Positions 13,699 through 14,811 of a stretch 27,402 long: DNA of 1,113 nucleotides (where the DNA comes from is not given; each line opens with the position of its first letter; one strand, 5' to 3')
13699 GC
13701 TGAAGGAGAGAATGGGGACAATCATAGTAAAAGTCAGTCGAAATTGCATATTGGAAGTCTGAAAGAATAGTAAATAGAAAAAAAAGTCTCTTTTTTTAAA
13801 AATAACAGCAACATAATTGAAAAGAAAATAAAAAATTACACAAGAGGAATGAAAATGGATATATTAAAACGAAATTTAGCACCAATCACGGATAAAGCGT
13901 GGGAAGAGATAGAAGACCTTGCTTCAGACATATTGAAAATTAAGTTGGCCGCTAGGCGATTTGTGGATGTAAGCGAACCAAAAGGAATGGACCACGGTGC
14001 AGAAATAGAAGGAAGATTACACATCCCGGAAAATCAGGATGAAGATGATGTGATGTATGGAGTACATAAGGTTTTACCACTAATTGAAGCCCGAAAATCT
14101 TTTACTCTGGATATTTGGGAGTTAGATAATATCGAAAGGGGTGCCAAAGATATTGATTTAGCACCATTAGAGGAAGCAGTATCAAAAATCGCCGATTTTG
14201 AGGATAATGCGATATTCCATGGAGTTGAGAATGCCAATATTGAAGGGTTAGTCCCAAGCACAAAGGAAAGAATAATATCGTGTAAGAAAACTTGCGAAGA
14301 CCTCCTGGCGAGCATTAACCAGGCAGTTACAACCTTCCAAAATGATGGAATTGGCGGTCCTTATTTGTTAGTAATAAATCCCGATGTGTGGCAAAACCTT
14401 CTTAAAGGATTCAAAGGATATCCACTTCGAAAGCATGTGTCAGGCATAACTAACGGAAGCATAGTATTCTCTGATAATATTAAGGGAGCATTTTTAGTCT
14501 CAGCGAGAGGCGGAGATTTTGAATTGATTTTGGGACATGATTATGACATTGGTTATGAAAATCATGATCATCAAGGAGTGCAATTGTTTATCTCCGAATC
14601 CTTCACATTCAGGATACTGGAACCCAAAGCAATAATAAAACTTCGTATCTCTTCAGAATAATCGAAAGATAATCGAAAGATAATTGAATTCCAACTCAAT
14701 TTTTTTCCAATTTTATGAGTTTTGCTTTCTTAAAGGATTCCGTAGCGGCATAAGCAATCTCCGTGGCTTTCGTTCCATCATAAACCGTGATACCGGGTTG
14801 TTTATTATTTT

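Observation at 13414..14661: Encapsulin nanocompartment operon with an EncFtn-type ferritin-like cargo carrying a C-terminal GSLK targeting peptide.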

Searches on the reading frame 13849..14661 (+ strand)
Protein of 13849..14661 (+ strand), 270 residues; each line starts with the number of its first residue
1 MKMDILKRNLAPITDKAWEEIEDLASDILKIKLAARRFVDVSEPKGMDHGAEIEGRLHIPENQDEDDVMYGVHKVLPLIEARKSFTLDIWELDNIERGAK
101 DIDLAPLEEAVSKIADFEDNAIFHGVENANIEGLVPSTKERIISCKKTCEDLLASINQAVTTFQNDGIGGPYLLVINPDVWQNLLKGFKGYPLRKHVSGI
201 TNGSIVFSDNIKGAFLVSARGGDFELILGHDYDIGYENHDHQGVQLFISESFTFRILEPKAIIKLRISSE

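Call 3: search_protein_families(library=pfam, proteins=[window:13849-14661:+], max_evalue=0.01)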
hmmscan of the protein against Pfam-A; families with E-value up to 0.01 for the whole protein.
window:13849-14661:+ (270 aa): 1 family
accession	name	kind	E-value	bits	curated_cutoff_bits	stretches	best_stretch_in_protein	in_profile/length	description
PF04454.18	Linocin_M18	-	7.8e-82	274.8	24.3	1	3-253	1-253/253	Encapsulating protein for peroxidase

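Call 4: search_protein_families(library=ncbifam, proteins=[window:13849-14661:+], max_evalue=0.01)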
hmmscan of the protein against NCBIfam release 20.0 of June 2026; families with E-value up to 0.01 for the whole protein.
window:13849-14661:+ (270 aa): 1 family
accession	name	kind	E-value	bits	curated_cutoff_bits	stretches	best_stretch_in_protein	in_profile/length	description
NF041155.2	encap_f1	equivalog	1.2e-82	277.2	100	1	6-265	1-261/261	family 1 encapsulin nanocompartment shell protein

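Call 6: search_solved_structures(query=window:13849-14658:+, max_evalue=0.01, show_alignments=2)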
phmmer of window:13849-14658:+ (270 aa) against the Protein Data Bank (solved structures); distinct sequences matched with E-value up to 0.01: 37.
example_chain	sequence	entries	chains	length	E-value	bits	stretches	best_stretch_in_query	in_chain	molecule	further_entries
7k5w_A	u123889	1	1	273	3.1e-76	259.2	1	3-268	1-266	Maritimacin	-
3dkt_A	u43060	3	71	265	1.1e-75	257.4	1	3-266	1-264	Maritimacin | Type 1 encapsulin shell protein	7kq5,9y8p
7lij_A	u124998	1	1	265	1.2e-75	257.3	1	3-266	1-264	Maritimacin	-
7lik_A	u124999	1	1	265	1.2e-75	257.3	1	3-266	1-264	Maritimacin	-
7mu1_A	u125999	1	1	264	1.6e-75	256.9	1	3-265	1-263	Maritimacin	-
7lil_A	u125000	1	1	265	3.3e-74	252.5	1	3-266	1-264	Maritimacin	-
7lis_A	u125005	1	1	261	8.4e-73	247.9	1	3-266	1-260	Maritimacin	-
6wkv_A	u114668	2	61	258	3.9e-72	245.7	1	3-266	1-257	Encapsulin | Maritimacin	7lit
7lim_A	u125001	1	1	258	4.9e-72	245.4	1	3-266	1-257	Maritimacin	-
7lii_A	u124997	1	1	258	2.4e-71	243.1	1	3-266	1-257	Maritimacin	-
7odw_A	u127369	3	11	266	6.6e-57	195.8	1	3-267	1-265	Linocin_M18 bacteriocin protein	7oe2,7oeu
9ry4_A0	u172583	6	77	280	2.3e-51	177.7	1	4-267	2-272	Type 1 encapsulin shell protein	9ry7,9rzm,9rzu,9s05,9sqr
8u50_A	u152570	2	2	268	8.7e-50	172.5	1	4-267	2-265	Klebsiella pneumoniae family 1 encapsulin shell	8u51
6i9g_A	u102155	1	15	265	1.2e-49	172.1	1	4-263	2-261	Linocin-M18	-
9e5e_A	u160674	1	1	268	1.5e-49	171.7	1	4-265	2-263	Bacteriocin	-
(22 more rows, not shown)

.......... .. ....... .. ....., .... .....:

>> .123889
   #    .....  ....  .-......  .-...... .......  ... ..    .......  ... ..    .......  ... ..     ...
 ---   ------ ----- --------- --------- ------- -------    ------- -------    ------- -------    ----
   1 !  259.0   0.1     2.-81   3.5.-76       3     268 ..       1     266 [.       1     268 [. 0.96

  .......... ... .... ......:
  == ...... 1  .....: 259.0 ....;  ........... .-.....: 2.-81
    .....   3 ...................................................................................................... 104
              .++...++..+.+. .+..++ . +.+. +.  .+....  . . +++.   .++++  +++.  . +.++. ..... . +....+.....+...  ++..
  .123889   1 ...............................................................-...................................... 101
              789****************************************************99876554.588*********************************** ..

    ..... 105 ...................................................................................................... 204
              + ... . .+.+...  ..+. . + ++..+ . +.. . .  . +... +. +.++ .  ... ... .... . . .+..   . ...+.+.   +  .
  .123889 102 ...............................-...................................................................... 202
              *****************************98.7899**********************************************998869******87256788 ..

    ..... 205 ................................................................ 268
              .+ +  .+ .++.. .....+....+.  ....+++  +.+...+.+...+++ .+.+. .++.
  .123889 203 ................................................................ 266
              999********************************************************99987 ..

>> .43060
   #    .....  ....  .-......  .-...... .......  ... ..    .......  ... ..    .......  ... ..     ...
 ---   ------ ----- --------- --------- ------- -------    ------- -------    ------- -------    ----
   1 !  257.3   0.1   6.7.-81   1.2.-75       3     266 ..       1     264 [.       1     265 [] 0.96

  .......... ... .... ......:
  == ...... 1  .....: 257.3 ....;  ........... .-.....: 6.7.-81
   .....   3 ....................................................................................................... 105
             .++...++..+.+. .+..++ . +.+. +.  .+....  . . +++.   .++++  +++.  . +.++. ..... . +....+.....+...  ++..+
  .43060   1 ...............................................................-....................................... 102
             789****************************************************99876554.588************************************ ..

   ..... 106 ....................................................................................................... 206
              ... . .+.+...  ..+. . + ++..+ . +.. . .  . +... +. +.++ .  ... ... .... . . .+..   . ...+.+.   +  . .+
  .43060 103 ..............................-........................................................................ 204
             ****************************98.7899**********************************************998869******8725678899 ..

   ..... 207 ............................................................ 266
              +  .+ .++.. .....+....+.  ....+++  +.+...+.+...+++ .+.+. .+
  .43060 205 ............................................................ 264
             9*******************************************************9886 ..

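Call 12: find_related_loci(query=window:13855-14658:+, collection=genome_contigs, flank=6000)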
Query window:13855-14658:+ (268 aa) in genome_contigs; peptide patterns used: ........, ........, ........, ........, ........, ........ (x = any residue, [..] = any of these).
42 stretches matched a pattern, but none encodes a relative of the query by tblastn (E <= 1e-3).

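Call 19: find_homologous_proteins(query=window:13855-14658:+)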
Query window:13855-14658:+ (268 aa): 293 proteins with E <= 0.001 among 1059 candidates; the best 120 are listed.
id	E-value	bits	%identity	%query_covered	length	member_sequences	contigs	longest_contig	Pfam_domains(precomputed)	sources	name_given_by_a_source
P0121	2.4e-175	599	100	100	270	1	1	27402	PF04454.19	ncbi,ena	-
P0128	8.8e-100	351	58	99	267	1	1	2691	PF04454.19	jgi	jgi:uncharacterized linocin/CFP29 family protein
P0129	8.0e-95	335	57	98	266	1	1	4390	PF04454.19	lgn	-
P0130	4.8e-86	306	54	100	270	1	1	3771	PF04454.19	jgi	-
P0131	2.0e-85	304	52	98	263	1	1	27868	PF04454.19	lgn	-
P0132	4.3e-85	303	53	99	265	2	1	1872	PF04454.19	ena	-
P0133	4.5e-85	303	53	99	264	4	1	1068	PF04454.19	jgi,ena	-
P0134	3.2e-82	294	49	99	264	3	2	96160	PF04454.19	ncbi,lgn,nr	ncbi:MAG: bacteriocin family protein [Bacteroidales bacterium]|nr:bacteriocin family protein [Bacter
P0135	5.2e-82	293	49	100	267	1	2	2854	PF04454.19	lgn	-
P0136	5.3e-82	293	52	98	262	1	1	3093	PF04454.19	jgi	-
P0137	1.1e-81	292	52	98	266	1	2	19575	PF04454.19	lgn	-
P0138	2.0e-81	291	50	99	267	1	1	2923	PF04454.19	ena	-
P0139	5.5e-81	290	50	99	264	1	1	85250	PF04454.19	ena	-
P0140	1.0e-80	289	50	99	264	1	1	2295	PF04454.19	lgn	-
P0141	5.2e-80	286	52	98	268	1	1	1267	PF04454.19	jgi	jgi:uncharacterized linocin/CFP29 family protein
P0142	4.3e-79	283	51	98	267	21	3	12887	PF04454.19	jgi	-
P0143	1.7e-78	281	51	97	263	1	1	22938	PF04454.19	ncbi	-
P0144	2.1e-78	281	48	99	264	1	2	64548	PF04454.19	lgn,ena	-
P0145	2.7e-78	281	49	99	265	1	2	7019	PF04454.19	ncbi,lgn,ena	-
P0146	5.8e-78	280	52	98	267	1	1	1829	PF04454.19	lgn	-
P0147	8.2e-78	279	50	98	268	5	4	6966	PF04454.19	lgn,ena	-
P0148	1.6e-77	278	49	98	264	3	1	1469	PF04454.19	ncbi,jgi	-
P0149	2.6e-77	278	51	98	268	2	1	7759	PF04454.19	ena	-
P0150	2.9e-77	277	50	97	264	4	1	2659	PF04454.19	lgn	-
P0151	4.7e-77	277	48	99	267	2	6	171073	PF04454.19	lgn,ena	-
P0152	1.1e-76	275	49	98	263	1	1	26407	PF04454.19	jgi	jgi:uncharacterized linocin/CFP29 family protein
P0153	1.3e-75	272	48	99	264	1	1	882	PF04454.19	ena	-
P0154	1.4e-75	272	47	99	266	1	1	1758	PF04454.19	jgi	jgi:uncharacterized linocin/CFP29 family protein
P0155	3.0e-75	271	49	98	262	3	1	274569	PF04454.19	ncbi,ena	-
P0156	3.1e-75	271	46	99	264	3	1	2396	PF04454.19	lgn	-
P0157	3.8e-75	270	48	98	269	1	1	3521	PF04454.19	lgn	-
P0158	3.9e-75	270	46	97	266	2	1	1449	PF04454.19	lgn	-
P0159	5.4e-75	270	48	98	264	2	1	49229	PF04454.19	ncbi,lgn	ncbi:MAG: family 1 encapsulin nanocompartment shell protein [Bacteroidales bacterium]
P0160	6.6e-75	270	48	98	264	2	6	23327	PF04454.19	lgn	-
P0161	9.3e-75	269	49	97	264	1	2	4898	PF04454.19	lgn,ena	-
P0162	1.1e-74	269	48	100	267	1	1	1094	PF04454.19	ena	-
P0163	3.1e-74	267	48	97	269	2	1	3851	PF04454.19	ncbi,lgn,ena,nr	ncbi:MAG TPA: family 1 encapsulin nanocompartment shell protein [Prolixibacteraceae bacterium]|nr:fa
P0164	3.6e-74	267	45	99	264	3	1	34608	PF04454.19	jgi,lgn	-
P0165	5.7e-74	267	50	99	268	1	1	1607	PF04454.19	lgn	-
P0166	6.7e-74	266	46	97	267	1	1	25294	PF04454.19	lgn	-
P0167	7.6e-74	266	46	98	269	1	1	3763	PF04454.19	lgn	-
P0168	2.0e-73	265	48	98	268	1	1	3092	PF04454.19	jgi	jgi:uncharacterized linocin/CFP29 family protein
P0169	2.0e-73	265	48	98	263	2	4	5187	PF04454.19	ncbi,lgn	-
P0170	2.9e-73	264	49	97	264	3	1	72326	PF04454.19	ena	-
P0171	3.3e-73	264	47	98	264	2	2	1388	PF04454.19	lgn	-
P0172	4.7e-73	264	48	98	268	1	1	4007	PF04454.19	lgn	-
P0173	5.6e-73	263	47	97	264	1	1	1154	PF09950.16,PF04454.19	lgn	-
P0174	1.4e-72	262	48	99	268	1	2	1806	PF04454.19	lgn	-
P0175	2.9e-72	261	46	97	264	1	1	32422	PF04454.19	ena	-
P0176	3.0e-72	261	47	98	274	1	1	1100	PF25209.3,PF04454.19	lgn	-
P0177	3.2e-72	261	46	98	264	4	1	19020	PF04454.19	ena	-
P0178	3.3e-72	261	46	98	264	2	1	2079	PF04454.19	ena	-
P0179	3.6e-72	261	46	98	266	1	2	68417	PF04454.19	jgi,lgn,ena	-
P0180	4.5e-72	260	46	97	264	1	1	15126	PF04454.19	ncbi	-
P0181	5.1e-72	260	47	99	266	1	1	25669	PF04454.19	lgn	-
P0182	5.7e-72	260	49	98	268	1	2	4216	PF04454.19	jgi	jgi:uncharacterized linocin/CFP29 family protein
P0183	1.1e-71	259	44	97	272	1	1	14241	PF04454.19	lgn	-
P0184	1.6e-71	259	46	98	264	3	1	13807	PF04454.19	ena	-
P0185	1.7e-71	258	44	97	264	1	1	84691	PF04454.19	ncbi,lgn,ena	-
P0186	4.0e-71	257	48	97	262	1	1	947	PF04454.19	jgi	jgi:uncharacterized linocin/CFP29 family protein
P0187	9.3e-71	256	45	97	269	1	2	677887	PF04454.19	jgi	jgi:uncharacterized linocin/CFP29 family protein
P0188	1.1e-70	256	46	98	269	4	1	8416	PF04454.19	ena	-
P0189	1.6e-70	255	45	98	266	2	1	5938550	PF04454.19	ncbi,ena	-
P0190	2.2e-70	255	48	99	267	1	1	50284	PF04454.19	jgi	-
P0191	2.4e-70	255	44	98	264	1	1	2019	PF04454.19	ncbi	-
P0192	2.8e-70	255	46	98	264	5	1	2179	PF04454.19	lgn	-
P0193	4.5e-70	254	45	99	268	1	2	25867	PF04454.19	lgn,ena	-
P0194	6.0e-70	253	45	97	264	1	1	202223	PF04454.19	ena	-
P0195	8.6e-70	253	47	99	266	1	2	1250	PF04454.19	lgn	-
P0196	1.6e-69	252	44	98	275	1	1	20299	PF04454.19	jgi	jgi:uncharacterized linocin/CFP29 family protein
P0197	2.0e-69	252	45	99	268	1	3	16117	PF04454.19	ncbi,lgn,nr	ncbi:MAG: bacteriocin family protein [Synergistales bacterium]|nr:bacteriocin family protein [Synerg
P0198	2.3e-69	251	45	99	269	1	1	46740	PF04454.19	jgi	-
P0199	2.6e-69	251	46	98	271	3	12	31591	PF04454.19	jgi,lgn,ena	jgi:uncharacterized linocin/CFP29 family protein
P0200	2.7e-69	251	48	97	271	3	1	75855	PF04454.19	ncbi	-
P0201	4.6e-69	251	46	98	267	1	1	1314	PF04454.19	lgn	-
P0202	5.6e-69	250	46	98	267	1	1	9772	PF04454.19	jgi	jgi:uncharacterized linocin/CFP29 family protein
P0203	5.9e-69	250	44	97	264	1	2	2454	PF04454.19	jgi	jgi:uncharacterized linocin/CFP29 family protein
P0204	6.1e-69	250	46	97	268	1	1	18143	PF04454.19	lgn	-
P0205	8.2e-69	250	44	99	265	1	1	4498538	PF04454.19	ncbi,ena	-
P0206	1.5e-68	249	45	97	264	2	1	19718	PF04454.19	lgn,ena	-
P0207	1.8e-68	249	49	97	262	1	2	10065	PF04454.19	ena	-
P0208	3.0e-68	248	45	99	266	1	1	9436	PF04454.19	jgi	-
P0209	3.6e-68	248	47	99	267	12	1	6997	PF04454.19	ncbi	-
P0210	3.8e-68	248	47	97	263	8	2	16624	PF04454.19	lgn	-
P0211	4.3e-68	247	45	98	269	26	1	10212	PF04454.19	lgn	-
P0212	5.3e-68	247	44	98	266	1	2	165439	PF04454.19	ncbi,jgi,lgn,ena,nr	ncbi:MAG: bacteriocin family protein [Syntrophales bacterium]|jgi:uncharacterized linocin/CFP29 fami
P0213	6.4e-68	247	44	98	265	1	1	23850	PF04454.19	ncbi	ncbi:MAG: family 1 encapsulin nanocompartment shell protein [Calditrichia bacterium]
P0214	7.4e-68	247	47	99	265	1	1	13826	PF04454.19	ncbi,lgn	-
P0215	1.2e-67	246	45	98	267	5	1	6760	PF04454.19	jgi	jgi:uncharacterized linocin/CFP29 family protein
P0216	1.3e-67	246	48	97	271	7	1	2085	PF04454.19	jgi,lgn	jgi:uncharacterized linocin/CFP29 family protein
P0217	1.7e-67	245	46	97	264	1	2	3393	PF04454.19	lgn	-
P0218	1.7e-67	245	47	97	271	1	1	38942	PF04454.19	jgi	jgi:uncharacterized linocin/CFP29 family protein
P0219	1.9e-67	245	48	100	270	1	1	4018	PF04454.19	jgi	jgi:uncharacterized linocin/CFP29 family protein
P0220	2.7e-67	245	45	97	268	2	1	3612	PF04454.19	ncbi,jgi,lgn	jgi:uncharacterized linocin/CFP29 family protein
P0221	2.7e-67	245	46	97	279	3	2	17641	PF04454.19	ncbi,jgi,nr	ncbi:MAG: bacteriocin [Desulfobacteraceae bacterium]|nr:MAG: bacteriocin [Desulfobacteraceae bacteri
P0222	7.8e-67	243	45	98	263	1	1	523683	PF04454.19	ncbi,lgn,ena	-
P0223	1.0e-66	243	43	98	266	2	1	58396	PF04454.19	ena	-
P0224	1.6e-66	242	45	97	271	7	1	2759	PF04454.19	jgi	jgi:uncharacterized linocin/CFP29 family protein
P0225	1.8e-66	242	47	97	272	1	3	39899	PF04454.19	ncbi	-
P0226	2.4e-66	242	46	98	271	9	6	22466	PF04454.19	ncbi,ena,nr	ncbi:MAG: family 1 encapsulin nanocompartment shell protein [Desulfobacterales bacterium]|nr:family 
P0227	2.6e-66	241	46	100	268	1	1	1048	PF04454.19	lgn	-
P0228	2.8e-66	241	47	97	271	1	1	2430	PF04454.19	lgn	-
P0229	3.1e-66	241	42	97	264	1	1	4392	PF04454.19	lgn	-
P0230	3.3e-66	241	47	98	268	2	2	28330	PF04454.19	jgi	-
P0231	3.3e-66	241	44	97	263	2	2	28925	PF04454.19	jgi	jgi:uncharacterized linocin/CFP29 family protein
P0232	3.8e-66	241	45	99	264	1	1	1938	PF04454.19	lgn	-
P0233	5.2e-66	241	46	97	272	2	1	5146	PF04454.19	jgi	jgi:uncharacterized linocin/CFP29 family protein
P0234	5.7e-66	240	47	99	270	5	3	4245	PF04454.19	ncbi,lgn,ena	-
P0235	9.8e-66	240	45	99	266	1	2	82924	PF04454.19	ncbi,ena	-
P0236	1.1e-65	239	42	99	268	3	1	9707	PF04454.19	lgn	-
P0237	1.7e-65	239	44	99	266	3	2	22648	PF04454.19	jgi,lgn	jgi:uncharacterized linocin/CFP29 family protein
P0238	1.8e-65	239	47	99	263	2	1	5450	PF04454.19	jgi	jgi:uncharacterized linocin/CFP29 family protein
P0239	2.2e-65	238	43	99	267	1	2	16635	PF04454.19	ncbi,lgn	-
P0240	2.3e-65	238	45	97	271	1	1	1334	PF04454.19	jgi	jgi:uncharacterized linocin/CFP29 family protein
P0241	2.6e-65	238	44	99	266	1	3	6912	PF04454.19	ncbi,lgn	ncbi:MAG: family 1 encapsulin nanocompartment shell protein [Spirochaetota bacterium]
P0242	3.5e-65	238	45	97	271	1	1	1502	PF04454.19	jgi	jgi:uncharacterized linocin/CFP29 family protein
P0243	3.6e-65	238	46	97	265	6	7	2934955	PF04454.19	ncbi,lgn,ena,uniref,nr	ncbi:bacteriocin [Marispirochaeta aestuarii]|uniref:Bacteriocin n=1 Tax=Marispirochaeta aestuarii Ta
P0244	4.9e-65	237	44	98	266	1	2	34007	PF04454.19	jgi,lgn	-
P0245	8.3e-65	237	44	99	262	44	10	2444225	PF04454.19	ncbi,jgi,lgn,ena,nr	ncbi:MAG: Maritimacin [Spirochaetes bacterium ADurb.Bin315]|jgi:uncharacterized linocin/CFP29 family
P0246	1.1e-64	236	46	99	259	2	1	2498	PF04454.19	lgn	-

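Call 34: find_encoding_contigs(protein=P0128, flank=10000, max_places=3)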
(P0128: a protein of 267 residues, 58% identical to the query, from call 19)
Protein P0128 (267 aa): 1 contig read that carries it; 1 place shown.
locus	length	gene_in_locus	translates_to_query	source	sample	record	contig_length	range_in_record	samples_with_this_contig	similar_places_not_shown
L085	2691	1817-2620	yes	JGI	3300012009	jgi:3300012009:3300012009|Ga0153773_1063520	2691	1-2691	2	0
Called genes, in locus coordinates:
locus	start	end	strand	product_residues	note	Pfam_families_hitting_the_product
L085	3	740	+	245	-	?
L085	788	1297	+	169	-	PF01969:Ni_insertion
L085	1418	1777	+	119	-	PF22277:EncFtn-like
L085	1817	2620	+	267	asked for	PF04454:Linocin_M18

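Call 35: find_encoding_contigs(protein=P0129, flank=10000, max_places=3)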
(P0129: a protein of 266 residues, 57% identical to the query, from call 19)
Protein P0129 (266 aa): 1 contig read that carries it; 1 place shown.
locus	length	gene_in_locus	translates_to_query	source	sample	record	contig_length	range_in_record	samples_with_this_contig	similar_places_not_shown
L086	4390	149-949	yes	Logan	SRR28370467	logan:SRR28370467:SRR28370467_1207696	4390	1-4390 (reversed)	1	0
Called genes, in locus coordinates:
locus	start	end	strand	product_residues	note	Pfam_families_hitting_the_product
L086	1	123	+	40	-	?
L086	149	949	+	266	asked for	PF04454:Linocin_M18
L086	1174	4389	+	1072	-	?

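Call 36: find_encoding_contigs(protein=P0131, flank=10000, max_places=3)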
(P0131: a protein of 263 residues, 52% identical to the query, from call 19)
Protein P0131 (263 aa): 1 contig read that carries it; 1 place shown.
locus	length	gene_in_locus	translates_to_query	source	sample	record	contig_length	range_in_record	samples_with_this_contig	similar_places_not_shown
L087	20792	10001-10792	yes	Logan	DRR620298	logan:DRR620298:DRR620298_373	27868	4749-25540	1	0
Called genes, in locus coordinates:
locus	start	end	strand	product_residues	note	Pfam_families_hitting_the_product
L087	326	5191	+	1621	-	PF13195:DUF4011, PF13086:AAA_11 (weak), PF13245:AAA_19 (faint), PF13086:AAA_11 (weak), PF13087:AAA_12, PF18741:MTES_1575, PF11784:DUF3320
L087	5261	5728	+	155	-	-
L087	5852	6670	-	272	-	PF00378:ECH_1, PF16113:ECH_2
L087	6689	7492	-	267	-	PF00378:ECH_1, PF16113:ECH_2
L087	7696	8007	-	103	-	PF05099:TerB (faint)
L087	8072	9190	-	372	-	PF13228:DUF4037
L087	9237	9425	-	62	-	PF13783:DUF4177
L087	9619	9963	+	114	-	PF22277:EncFtn-like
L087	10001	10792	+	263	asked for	PF04454:Linocin_M18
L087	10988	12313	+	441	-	-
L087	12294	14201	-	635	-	PF13176:TPR_7 (faint), PF13428:TPR_14 (faint), PF13432:TPR_16 (faint), PF14559:TPR_19 (faint), PF25063:ARM_TT21_C (faint), PF13424:TPR_12, PF17874:TPR_MalT, PF13424:TPR_12 (weak), +6 more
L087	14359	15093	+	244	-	-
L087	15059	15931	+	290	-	PF10609:ParA, PF13614:AAA_31, PF01656:CbiA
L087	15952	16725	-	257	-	PF03976:PPK2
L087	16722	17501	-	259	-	PF03976:PPK2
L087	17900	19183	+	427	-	PF00515:TPR_1 (faint), PF07719:TPR_2 (faint), PF13181:TPR_8 (faint), PF13424:TPR_12, PF13374:TPR_10 (weak)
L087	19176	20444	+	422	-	PF07719:TPR_2 (faint), PF13181:TPR_8 (faint), PF13424:TPR_12 (weak), PF13374:TPR_10 (faint), PF17874:TPR_MalT (faint), PF00515:TPR_1 (weak), PF13424:TPR_12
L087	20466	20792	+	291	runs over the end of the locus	PF01522:Polysacc_deac_1 (weak), PF10096:DUF2334 (faint)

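Call 54: predict_structure(alignment_id=A3)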
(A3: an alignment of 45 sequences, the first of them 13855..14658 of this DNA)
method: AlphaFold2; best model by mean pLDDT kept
length: 268 residues; sequences in the alignment: 45
mean_pLDDT: 93.0   pTM: 0.88
mean pLDDT of the five models: 93.0, 92.6, 92.4, 91.8, 91.0
residues with pLDDT >= 90: 226; 70-90: 37; 50-70: 3; < 50: 2
segments of 3 or more residues with pLDDT < 50: none
pLDDT, mean of each block of 10 residues (from residue 1): 77 93 96 96 93 89 94 95 95 87 97 98 95 91 91 97 96 95 83 94 95 95 97 95 97 96 82
secondary structure, 60 per line:
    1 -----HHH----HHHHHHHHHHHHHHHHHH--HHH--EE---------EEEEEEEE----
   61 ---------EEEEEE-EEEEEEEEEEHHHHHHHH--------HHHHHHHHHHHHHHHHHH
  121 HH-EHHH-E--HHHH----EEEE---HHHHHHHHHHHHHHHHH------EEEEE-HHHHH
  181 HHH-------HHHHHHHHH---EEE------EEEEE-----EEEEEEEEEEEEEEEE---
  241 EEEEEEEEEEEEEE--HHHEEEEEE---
elements in order: H13-30 E49-56 E70-75 E77-86 H87-94 H103-122 H132-135 E140-143 H147-163 E170-174 H176-183 H191-199 E203-205 E212-216 E222-237 E241-254 E260-265
